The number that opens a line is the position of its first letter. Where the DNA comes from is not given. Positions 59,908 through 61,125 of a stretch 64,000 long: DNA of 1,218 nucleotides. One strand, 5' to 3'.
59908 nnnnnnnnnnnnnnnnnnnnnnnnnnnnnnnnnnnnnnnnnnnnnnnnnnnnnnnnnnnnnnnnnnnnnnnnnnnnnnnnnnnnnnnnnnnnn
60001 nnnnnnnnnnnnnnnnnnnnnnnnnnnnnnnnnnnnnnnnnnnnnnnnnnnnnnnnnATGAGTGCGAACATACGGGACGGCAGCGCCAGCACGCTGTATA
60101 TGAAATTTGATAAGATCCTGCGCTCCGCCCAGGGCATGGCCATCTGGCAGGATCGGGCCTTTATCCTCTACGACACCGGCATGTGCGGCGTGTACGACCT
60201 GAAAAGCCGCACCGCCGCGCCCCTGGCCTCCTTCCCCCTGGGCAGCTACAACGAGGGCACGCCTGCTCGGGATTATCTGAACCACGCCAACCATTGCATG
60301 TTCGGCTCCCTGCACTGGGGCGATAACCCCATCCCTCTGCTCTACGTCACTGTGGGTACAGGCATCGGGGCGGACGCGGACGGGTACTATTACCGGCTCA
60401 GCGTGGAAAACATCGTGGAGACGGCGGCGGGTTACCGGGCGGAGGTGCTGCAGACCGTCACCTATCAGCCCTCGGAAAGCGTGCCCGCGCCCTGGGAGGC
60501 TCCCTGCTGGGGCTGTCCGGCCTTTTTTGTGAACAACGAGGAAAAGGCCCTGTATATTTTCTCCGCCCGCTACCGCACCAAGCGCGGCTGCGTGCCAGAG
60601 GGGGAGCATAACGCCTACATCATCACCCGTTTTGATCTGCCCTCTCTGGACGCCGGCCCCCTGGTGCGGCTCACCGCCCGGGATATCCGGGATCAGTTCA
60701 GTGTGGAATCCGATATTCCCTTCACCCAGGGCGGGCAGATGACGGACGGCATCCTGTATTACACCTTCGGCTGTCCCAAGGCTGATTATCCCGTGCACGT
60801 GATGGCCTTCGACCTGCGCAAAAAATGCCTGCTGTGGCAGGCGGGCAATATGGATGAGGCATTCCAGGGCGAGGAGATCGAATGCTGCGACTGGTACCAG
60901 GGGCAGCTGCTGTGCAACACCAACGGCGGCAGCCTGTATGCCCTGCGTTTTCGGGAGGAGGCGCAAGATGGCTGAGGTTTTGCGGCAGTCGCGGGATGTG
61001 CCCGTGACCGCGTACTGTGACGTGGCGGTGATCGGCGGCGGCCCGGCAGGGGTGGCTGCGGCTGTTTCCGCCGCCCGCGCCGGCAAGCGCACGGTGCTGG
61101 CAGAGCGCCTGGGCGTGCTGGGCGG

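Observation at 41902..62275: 20-kb sugar island built around five paralogous FAD-dependent oxidoreductases with no recognisable glycoside hydrolase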

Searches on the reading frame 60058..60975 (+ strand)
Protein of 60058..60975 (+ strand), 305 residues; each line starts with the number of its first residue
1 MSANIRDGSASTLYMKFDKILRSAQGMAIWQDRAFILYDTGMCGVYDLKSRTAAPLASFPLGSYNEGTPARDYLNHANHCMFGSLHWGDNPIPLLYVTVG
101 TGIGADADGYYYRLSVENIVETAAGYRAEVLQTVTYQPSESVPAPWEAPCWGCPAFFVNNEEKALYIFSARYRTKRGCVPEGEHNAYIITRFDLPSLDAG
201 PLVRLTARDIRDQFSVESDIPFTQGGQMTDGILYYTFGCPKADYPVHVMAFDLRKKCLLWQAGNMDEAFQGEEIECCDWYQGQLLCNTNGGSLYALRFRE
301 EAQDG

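Call 20: search_solved_structures(query=window:60058-60975:+, max_evalue=10)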
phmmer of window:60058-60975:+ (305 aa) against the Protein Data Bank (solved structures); distinct sequences matched with E-value up to 10: 4.
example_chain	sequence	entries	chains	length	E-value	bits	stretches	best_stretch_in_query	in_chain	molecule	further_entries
7kk7_A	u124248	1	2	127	0.0091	18.3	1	23-110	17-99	Pleckstrin homology domain-containing family A member 7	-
7kjz_A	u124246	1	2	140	0.0095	18.2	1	23-112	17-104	Pleckstrin homology domain-containing family A member 7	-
7kjo_A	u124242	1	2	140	0.01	18.1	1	23-112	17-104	Pleckstrin homology domain-containing family A member 7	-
8r0s_A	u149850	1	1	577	0.063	15.5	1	147-288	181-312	Enzymatic polyprotein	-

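Call 21: search_protein_families(library=pfam, proteins=[window:60058-60975:+], max_evalue=1)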
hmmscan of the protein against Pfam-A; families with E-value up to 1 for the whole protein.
window:60058-60975:+ (305 aa): 1 family
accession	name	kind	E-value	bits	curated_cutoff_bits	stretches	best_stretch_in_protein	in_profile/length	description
PF21311.3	Phage_RBD_prop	-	0.047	13.7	23.7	1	215-270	156-215/255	Phage 5-bladed beta propeller receptor binding platform domain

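Call 23: find_homologous_proteins(query=window:60058-60975:+, max_evalue=0.001)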
Query window:60058-60975:+ (305 aa): 225 proteins with E <= 0.001 among 1022 candidates; the best 120 are listed.
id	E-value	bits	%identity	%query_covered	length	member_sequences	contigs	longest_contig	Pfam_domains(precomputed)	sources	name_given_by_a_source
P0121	1.6e-201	686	94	100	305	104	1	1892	-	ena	-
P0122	2.6e-180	617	86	98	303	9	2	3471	-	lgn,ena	-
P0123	2.8e-173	593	82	99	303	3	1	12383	-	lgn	-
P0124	7.1e-173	592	82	98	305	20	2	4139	-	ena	-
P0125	9.4e-172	588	81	100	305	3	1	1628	-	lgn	-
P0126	2.6e-168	577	80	96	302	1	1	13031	-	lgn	-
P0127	1.6e-167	574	79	99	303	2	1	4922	-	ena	-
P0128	2.0e-166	571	79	99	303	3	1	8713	-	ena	-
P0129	2.0e-163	561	78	98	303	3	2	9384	-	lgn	-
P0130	3.0e-154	531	73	98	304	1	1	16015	-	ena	-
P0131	1.7e-152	525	72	99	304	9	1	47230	-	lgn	-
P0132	1.5e-146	506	70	98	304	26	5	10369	-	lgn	-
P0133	1.2e-145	503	70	96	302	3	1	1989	PF21311.4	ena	-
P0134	1.0e-143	496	69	97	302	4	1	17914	-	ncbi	-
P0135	1.1e-141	490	68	98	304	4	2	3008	-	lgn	-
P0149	2.1e-123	429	62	95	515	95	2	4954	-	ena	-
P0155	3.3e-121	422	60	100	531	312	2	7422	PF13472.13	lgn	-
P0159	1.2e-120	420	61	96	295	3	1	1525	PF21311.4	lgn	-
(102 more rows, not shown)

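Call 32: find_related_loci(query=A2, collection=genome_contigs, flank=10000)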
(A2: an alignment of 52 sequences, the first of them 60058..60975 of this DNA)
Query A2 (305 aa) in genome_contigs; peptide patterns used: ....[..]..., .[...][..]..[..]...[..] (x = any residue, [..] = any of these).
41 stretches matched a pattern; 37 encode a relative of the query (tblastn E <= 1e-3); 36 distinct loci.
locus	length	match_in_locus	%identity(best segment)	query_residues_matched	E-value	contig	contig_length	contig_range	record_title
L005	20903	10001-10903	95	1-301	0e+0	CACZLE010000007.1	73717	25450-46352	MAG: uncultured Clostridiales bacterium isolate RUG12722 genome assembly, contig: RUG12722_asm_7, whole genome shotgun s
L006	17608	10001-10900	83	6-305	2e-174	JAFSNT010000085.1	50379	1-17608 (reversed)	MAG: Clostridia bacterium isolate RGIG3310 Goat_Reticulum-5__c201519, whole genome shotgun sequence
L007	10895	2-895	71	5-302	3e-153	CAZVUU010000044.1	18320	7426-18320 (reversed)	MAG TPA_asm: uncultured Christensenella sp. isolate binchicken_co39_572 genome assembly, contig: NODE_7393_length_18320_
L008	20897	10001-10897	71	5-303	1e-148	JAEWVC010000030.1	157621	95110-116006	MAG: Bacillota bacterium isolate OH_SDB_44 k127_1074260, whole genome shotgun sequence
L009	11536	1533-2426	70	5-302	5e-147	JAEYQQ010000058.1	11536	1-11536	MAG: Bacillota bacterium isolate OH_CBB_26 k127_1848634, whole genome shotgun sequence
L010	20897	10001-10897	69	5-303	9e-145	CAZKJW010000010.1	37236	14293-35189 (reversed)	MAG TPA_asm: uncultured Oscillospiraceae bacterium isolate SRP313737_co1_47 genome assembly, contig: NODE_1779_length_37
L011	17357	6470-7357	62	7-297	4e-126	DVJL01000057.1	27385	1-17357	MAG TPA_asm: Candidatus Faecivicinus avistercoris isolate 905 ChiHcolR14__C73908_L27385_SRR6323137, whole genome shotgun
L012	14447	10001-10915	61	1-304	5e-125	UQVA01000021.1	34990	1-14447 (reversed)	uncultured Clostridiales bacterium isolate UMGS670 genome assembly, contig: NODE_357_length_34990_cov_8.272935, whole ge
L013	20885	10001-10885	61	7-296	6e-125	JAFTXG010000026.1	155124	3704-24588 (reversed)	MAG: Lachnospiraceae bacterium isolate RGIG4233 Roe_deer_Colon-4__c3087, whole genome shotgun sequence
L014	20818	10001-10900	61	1-297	2e-124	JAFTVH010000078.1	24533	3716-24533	MAG: Lachnospiraceae bacterium isolate RGIG4182 Roe_deer_Colon-2__c201075, whole genome shotgun sequence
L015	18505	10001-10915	60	1-304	8e-124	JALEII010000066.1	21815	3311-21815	MAG: Clostridiales bacterium isolate SUG31 k141_179774, whole genome shotgun sequence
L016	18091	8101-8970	63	7-297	2e-122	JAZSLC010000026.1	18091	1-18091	MAG: Faecousia sp. isolate T1900044558_TS20190024.MAGScoT_cleanbin_000081 SGB_340_k141_2195152, whole genome shotgun seq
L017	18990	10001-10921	59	1-297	3e-122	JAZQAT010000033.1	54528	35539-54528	MAG: Acetatifactor sp. isolate T1900044642_TS20190108.MAGScoT_cleanbin_000058 SGB_1285_k141_4439, whole genome shotgun s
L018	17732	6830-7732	59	7-297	6e-120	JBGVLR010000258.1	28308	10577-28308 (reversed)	MAG: Acetatifactor sp. isolate fecal_MAG_277 fecal_MAG_277_contig_0258, whole genome shotgun sequence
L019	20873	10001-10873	59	7-296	1e-115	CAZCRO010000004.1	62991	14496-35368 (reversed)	MAG TPA_asm: uncultured Oscillospiraceae bacterium isolate SRP350583_co1_312 genome assembly, contig: NODE_629_length_62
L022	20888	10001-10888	56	1-291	1e-110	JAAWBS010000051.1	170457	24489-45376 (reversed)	MAG: Hungatella sp. isolate ABMPRH_203_1 k141_836391, whole genome shotgun sequence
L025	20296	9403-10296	54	7-296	4e-108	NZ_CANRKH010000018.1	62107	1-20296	MAG: uncultured Dysosmobacter sp. isolate Lapin-021__bin87 Lapin-021__NODE_574_length_62107_cov_5.884814, whole genome s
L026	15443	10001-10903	56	8-297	5e-105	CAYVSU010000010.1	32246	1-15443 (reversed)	MAG TPA_asm: uncultured Oscillospiraceae bacterium isolate SRP315200_co1_549 genome assembly, contig: NODE_1939_length_3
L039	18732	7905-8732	35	20-300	2e-40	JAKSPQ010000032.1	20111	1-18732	MAG: Clostridia bacterium isolate Horse_feces207 MAG207_32, whole genome shotgun sequence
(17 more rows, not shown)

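Call 34: predict_structure(alignment_id=A2)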
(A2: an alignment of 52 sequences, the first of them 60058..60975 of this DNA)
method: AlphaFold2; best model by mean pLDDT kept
length: 305 residues; sequences in the alignment: 52
mean_pLDDT: 91.3   pTM: 0.90
mean pLDDT of the five models: 91.3, 90.2, 90.2, 89.9, 89.1
residues with pLDDT >= 90: 225; 70-90: 65; 50-70: 11; < 50: 4
segments of 3 or more residues with pLDDT < 50: 303-305
pLDDT, mean of each block of 10 residues (from residue 1): 82 97 89 94 96 97 82 78 97 95 83 94 97 91 84 83 95 86 92 97 95 94 87 96 95 97 97 96 97 95 49
secondary structure, 60 per line:
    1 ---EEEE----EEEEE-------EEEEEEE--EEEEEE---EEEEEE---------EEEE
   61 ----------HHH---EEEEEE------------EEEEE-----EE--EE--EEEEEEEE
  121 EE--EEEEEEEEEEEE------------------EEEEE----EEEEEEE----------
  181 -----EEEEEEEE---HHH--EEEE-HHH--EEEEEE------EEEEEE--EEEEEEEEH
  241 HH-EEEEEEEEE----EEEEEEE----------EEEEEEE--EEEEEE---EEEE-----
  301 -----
elements in order: E4-7 E12-16 E24-30 E33-38 E42-47 E57-60 E77-82 E95-99 E113-122 E125-136 E155-159 E164-170 E186-193 E202-205 E212-217 E224-229 E232-239 E244-252 E257-263 E274-280 E283-288 E292-295

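Call 38: fold_search(model_id=the predicted structure, library=pdb)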
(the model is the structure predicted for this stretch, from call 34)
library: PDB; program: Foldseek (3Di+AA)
matches with E <= 10: 1554; with E <= 0.001: 935
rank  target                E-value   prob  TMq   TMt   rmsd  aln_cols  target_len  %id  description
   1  2iwa                  7.5e-08  1.00  0.55  0.64   5.4       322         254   10  Unbound glutaminyl cyclotransferase from Carica papaya. (released 2006-07-04)
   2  8x7a_B                9.3e-08  1.00  0.40  0.37   9.1       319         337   11  Treprostinil bound Prostacyclin Receptor G protein complex (released 2024-03-06)
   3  8iq4_B                2.2e-07  1.00  0.41  0.39   7.9       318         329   10  Cryo-EM structure of Carboprost-bound prostaglandin-F2-alpha receptor-miniGq-Nb35 complex (released 2024-01-31)
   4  8eny_C                2.2e-07  1.00  0.41  0.41  10.2       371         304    9  Crystal structure of alpha-COPI-WD40 domain R13A mutant. (released 2024-01-31)
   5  9j87_C                2.3e-07  1.00  0.41  0.39  11.1       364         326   11  Structure of Receptor (released 2026-02-25)
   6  6vn7_B                2.3e-07  1.00  0.39  0.36  11.2       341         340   11  Cryo-EM structure of an activated VIP1 receptor-G protein complex (released 2020-09-02)
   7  3zwl_D                2.4e-07  1.00  0.40  0.36  11.9       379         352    9  Structure of eukaryotic translation initiation factor eIF3i complex with eIF3b C-terminus (655-700) (released 2011-10-05)
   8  9y7h_B                2.9e-07  1.00  0.40  0.38   9.6       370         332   11  Gb1g2 crosslinked to PLCb3 (released 2026-02-18)
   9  9ode_B                3.0e-07  1.00  0.37  0.35  10.5       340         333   11  Structure of the MOR/Gi/Lofentanil Complex, Nucleotide Free (released 2026-03-04)
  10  7dh6_C                3.6e-07  1.00  0.42  0.43  11.2       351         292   10  Crystal structure of PLRG1 (released 2020-12-02)
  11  8ptd                  3.7e-07  1.00  0.31  0.28  10.7       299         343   14  The surface-exposed lipo-protein of BtuG1 in complex with cyanocobalamin. (released 2024-07-24)
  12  6lys_B                3.7e-07  1.00  0.32  0.29  13.8       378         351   12  Structure of the BAM complex (released 2021-01-13)
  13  7xmr_B                4.0e-07  1.00  0.43  0.42   9.2       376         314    8  CryoEM structure of the somatostatin receptor 2 (SSTR2) in complex with Gi1 and its endogeneous peptide ligand SST-14 (released 2022-08-03)
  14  8fky_SP               4.4e-07  1.00  0.38  0.31   7.3       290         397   11  Human nucleolar pre-60S ribosomal subunit (State F) (released 2023-07-12)
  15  9jcq_B                5.2e-07  1.00  0.41  0.39  11.0       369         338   10  Cryo-EM structure of the proton-sensing GPCR (GPR4)-Gs protein complex at pH 7.4 (released 2025-07-09)
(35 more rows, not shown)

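Call 48: search_protein_families(library=pfam, proteins=[L039:12827-14755:+, L025:6100-6849:+, L019:17825-19294:-, L026:8185-9024:+, L022:18748-20652:-, L016:2167-3402:+, L022:2558-4000:+, L012:6966-8054:+, L016:12243-13562:+], max_evalue=0.0001)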
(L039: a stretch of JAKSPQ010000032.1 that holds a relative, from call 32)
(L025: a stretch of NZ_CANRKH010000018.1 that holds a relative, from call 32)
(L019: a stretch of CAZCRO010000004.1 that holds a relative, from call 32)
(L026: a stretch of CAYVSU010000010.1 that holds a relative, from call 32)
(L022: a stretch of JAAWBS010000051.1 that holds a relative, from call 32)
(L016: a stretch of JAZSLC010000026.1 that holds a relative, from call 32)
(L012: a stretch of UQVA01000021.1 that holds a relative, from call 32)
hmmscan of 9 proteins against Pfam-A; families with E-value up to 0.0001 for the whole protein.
L039:12827-14755:+ (643 aa): 2 families
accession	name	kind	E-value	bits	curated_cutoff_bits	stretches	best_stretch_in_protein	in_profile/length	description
PF00664.28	ABC_membrane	-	9.1e-34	117.8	28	1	95-367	5-273/274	ABC transporter transmembrane region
PF00005.33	ABC_tran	-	5.8e-21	76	25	1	453-599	2-137/137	ABC transporter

L025:6100-6849:+ (250 aa): 1 family
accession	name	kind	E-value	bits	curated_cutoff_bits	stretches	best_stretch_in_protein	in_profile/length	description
PF04854.19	DUF624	-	1.5e-18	67.2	24.2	1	63-135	1-77/77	Protein of unknown function, DUF624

L019:17825-19294:- (490 aa): 1 family
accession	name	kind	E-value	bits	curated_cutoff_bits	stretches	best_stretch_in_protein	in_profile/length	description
PF01554.23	MatE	-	2.4e-42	144.8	24.9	2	63-223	1-161/161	MatE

L026:8185-9024:+ (280 aa): 4 families
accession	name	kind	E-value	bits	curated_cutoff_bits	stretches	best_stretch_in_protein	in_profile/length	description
PF00106.31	adh_short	-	2e-54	184.5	26.6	1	22-211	1-187/195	short chain dehydrogenase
PF13561.12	adh_short_C2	-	4.4e-54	184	27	1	30-277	3-235/236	Enoyl-(Acyl carrier protein) reductase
PF08659.16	KR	-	1.9e-11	44.6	22.6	1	23-188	2-165/180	KR domain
PF01370.27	Epimerase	-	1.3e-07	31.8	20.9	1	24-191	1-161/240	NAD dependent epimerase/dehydratase family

L022:18748-20652:- (635 aa): 4 families
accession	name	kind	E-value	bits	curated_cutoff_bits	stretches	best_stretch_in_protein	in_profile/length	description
PF06580.19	His_kinase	-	2.8e-21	76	25.2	1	412-486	2-77/81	Histidine kinase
PF02518.31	HATPase_c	-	6.5e-07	30.2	26.4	1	509-620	8-108/111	Histidine kinase-, DNA gyrase B-, and HSP90-like ATPase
PF00672.30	HAMP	-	6.9e-06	26.7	25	1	341-390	2-47/53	HAMP domain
PF02743.24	dCache_1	-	3.9e-05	23.7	45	0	174-254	106-193/240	Cache domain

L016:2167-3402:+ (412 aa): 2 families
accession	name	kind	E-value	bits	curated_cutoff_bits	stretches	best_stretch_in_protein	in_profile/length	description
PF02826.25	2-Hacid_dh_C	-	6.2e-53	179.3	25.1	1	197-374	1-178/178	D-isomer specific 2-hydroxyacid dehydrogenase, NAD binding domain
PF00389.36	2-Hacid_dh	-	3e-22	79.2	24.6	1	103-404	8-132/134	D-isomer specific 2-hydroxyacid dehydrogenase, catalytic domain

L022:2558-4000:+ (481 aa): 1 family
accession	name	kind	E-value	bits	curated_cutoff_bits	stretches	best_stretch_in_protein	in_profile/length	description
PF01547.30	SBP_bac_1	-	1.1e-14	55.5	26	1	99-394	3-306/307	Bacterial extracellular solute-binding protein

L012:6966-8054:+ (363 aa): 2 families
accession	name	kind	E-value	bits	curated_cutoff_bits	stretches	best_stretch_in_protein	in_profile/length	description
PF00294.29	PfkB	-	8.8e-51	173.5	25.8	1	74-348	21-300/302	pfkB family carbohydrate kinase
PF08543.17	Phos_pyr_kin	-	4.6e-06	26.6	27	1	233-330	120-224/246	Phosphomethylpyrimidine kinase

L016:12243-13562:+ (440 aa): 2 families
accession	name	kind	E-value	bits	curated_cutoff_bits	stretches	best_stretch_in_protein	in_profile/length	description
PF08240.17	ADH_N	-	3.6e-13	50.1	23.5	1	49-146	2-96/104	Alcohol dehydrogenase GroES-like domain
PF00107.32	ADH_zinc_N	-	6.6e-13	49.2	31.8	1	209-351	1-128/129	Zinc-binding dehydrogenase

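Call 53: find_encoding_contigs(protein=window:60058-60975:+, flank=10000, max_places=4)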
Protein window:60058-60975:+ (305 aa): 10 contigs read that carry it; 4 places shown.
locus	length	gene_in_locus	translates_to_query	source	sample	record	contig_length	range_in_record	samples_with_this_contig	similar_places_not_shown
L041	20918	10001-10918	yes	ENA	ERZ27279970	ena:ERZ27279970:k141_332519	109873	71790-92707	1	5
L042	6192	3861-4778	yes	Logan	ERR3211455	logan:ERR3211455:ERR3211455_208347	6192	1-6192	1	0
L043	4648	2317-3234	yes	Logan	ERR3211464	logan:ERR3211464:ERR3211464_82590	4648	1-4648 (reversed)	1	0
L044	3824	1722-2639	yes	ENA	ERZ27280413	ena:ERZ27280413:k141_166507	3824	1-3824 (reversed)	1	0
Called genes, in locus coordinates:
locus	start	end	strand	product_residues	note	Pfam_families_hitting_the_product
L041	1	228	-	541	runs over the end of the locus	PF00370:FGGY_N, PF02782:FGGY_C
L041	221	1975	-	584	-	PF00890:FAD_binding_2 (weak), PF01266:DAO (weak), PF12831:FAD_oxidored, PF13450:NAD_binding_8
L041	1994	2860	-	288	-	PF00528:BPD_transp_1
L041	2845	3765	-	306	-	PF00528:BPD_transp_1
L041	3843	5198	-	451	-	PF01547:SBP_bac_1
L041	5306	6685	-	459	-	PF01494:FAD_binding_3 (weak), PF03486:HI0933_like (weak), PF07992:Pyr_redox_2 (faint), PF00890:FAD_binding_2, PF01134:GIDA (weak), PF01266:DAO, PF12831:FAD_oxidored, PF13450:NAD_binding_8 (weak), +1 more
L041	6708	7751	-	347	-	PF00356:LacI, PF00532:Peripla_BP_1, PF13407:Peripla_BP_4 (weak), PF13377:Peripla_BP_3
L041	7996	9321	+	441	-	PF00890:FAD_binding_2 (faint), PF01134:GIDA (weak), PF01266:DAO (faint), PF07992:Pyr_redox_2 (weak), PF12831:FAD_oxidored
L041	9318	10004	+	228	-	PF00657:Lipase_GDSL, PF13472:Lipase_GDSL_2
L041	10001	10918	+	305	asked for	-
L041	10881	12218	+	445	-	PF00890:FAD_binding_2 (faint), PF01266:DAO (faint), PF07992:Pyr_redox_2 (faint), PF12831:FAD_oxidored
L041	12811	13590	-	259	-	PF01418:HTH_6, PF01380:SIS (weak)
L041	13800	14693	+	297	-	PF00528:BPD_transp_1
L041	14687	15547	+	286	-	PF00528:BPD_transp_1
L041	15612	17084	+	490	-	-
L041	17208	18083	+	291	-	PF01261:AP_endonuc_2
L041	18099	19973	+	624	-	PF00890:FAD_binding_2 (weak), PF01494:FAD_binding_3 (faint), PF12831:FAD_oxidored, PF13450:NAD_binding_8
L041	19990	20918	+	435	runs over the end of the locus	PF00890:FAD_binding_2 (weak), PF01266:DAO (faint), PF04820:Trp_halogenase (faint), PF07992:Pyr_redox_2 (faint), PF12831:FAD_oxidored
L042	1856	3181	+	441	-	PF00890:FAD_binding_2 (faint), PF01134:GIDA (weak), PF01266:DAO (faint), PF07992:Pyr_redox_2 (weak), PF12831:FAD_oxidored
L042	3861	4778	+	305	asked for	-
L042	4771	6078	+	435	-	PF00890:FAD_binding_2 (faint), PF01266:DAO (faint), PF07992:Pyr_redox_2 (faint), PF12831:FAD_oxidored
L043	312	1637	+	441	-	PF00890:FAD_binding_2 (faint), PF01134:GIDA (weak), PF01266:DAO (faint), PF07992:Pyr_redox_2 (weak), PF12831:FAD_oxidored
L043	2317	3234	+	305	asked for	-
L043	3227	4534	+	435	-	PF00890:FAD_binding_2 (faint), PF01266:DAO (faint), PF07992:Pyr_redox_2 (faint), PF12831:FAD_oxidored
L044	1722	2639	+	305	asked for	-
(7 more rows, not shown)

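Call 55: search_protein_families(library=pfam, proteins=[L041:15612-17084:+, L041:17208-18083:+, L041:18099-19973:+, P0155, P0149], max_evalue=0.001)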
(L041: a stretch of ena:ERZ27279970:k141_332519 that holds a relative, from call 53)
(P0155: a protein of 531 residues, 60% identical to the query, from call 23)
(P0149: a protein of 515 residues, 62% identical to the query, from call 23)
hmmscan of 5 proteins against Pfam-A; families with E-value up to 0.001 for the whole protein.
L041:15612-17084:+ (490 aa): 0 families

L041:17208-18083:+ (291 aa): 1 family
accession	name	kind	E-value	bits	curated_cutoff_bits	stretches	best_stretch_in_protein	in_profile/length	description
PF01261.30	AP_endonuc_2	-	5.5e-29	102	31.1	1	27-267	2-234/249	Xylose isomerase-like TIM barrel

L041:18099-19973:+ (624 aa): 7 families
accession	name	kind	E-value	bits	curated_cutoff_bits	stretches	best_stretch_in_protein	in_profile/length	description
PF12831.13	FAD_oxidored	-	2.6e-86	291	27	1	14-451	1-415/416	FAD dependent oxidoreductase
PF00890.30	FAD_binding_2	-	1.4e-07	31.5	20.4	1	14-51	1-38/414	FAD binding domain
PF13450.12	NAD_binding_8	-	2.1e-07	31.6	21.9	1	17-54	1-38/68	NAD(P)-binding Rossmann-like domain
PF01494.25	FAD_binding_3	-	4.2e-06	26.6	22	0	13-44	2-33/349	FAD binding domain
PF01266.30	DAO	-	2.7e-05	24.3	27.9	1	14-53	1-40/353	FAD dependent oxidoreductase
PF24135.1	DUF7402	-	0.00057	20.4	27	0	469-530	1-62/133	Domain of unknown function (DUF7402)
PF01134.28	GIDA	-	0.00084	18.9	22.1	0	14-42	1-29/391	Glucose inhibited division protein A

P0155 (531 aa): 2 families
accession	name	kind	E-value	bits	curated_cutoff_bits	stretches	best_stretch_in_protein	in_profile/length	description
PF13472.12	Lipase_GDSL_2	-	1.2e-14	55.7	32.9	1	7-203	1-172/178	GDSL-like Lipase/Acylhydrolase family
PF00657.28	Lipase_GDSL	-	0.0009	19.9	23.6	0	5-210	1-204/208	GDSL-like Lipase/Acylhydrolase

P0149 (515 aa): 0 families

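Call 66: search_protein_families(library=pfam, alignment_id=A2, max_evalue=0.1)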
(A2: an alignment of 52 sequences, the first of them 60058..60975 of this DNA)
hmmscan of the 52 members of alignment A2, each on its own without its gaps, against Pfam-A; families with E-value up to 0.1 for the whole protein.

A. member 1, window:60058-60975:+ (305 aa): 1 family
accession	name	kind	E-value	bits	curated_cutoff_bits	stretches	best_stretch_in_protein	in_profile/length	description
PF21311.3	Phage_RBD_prop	-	0.047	13.7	23.7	1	215-270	156-215/255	Phage 5-bladed beta propeller receptor binding platform domain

B. families by the number of members that match (of 52 scanned): 5 families
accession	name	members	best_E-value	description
PF21311.3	Phage_RBD_prop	20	0.00051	Phage 5-bladed beta propeller receptor binding platform domain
PF17005.11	WD40_like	2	0.029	WD40-like domain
PF15161.11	Neuropep_like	1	0.053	Neuropeptide-like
PF11682.14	Zn_ribbon_11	1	0.079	Probable zinc-ribbon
PF16405.10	DUF5013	1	0.089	Domain of unknown function (DUF5013)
